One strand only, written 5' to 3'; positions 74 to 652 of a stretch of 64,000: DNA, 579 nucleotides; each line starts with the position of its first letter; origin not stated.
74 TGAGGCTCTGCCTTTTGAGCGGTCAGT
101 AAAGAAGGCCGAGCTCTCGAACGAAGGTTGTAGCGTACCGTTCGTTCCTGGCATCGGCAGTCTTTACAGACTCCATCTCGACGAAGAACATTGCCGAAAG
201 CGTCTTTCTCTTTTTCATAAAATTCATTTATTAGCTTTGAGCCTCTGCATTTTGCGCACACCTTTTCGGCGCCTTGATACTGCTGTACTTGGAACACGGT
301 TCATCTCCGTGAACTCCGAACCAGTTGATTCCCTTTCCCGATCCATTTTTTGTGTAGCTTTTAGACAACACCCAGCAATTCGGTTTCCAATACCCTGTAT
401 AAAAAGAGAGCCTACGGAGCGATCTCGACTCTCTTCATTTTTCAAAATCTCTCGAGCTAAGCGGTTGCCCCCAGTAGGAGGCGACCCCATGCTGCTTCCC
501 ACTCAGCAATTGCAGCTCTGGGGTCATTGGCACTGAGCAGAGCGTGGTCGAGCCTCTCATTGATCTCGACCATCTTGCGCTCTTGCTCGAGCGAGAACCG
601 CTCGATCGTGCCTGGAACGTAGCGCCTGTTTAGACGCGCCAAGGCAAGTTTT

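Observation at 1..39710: Satellite/tycheposon-like element apparently carrying a whole nitrate-to-NO respiration kit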

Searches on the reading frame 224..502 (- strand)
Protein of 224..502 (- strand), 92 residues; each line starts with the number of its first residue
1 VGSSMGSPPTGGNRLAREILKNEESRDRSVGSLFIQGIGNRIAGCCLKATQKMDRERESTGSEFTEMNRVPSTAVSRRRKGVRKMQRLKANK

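Call 4: search_protein_families(library=pfam, proteins=[window:224-502:-], max_evalue=0.01)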
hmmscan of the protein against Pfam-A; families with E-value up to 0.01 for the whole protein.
window:224-502:- (92 aa): 0 families

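Call 12: search_protein_families(library=phrogs, proteins=[window:224-502:-], max_evalue=0.01)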
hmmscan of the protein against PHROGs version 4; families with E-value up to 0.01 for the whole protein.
window:224-502:- (92 aa): 0 families
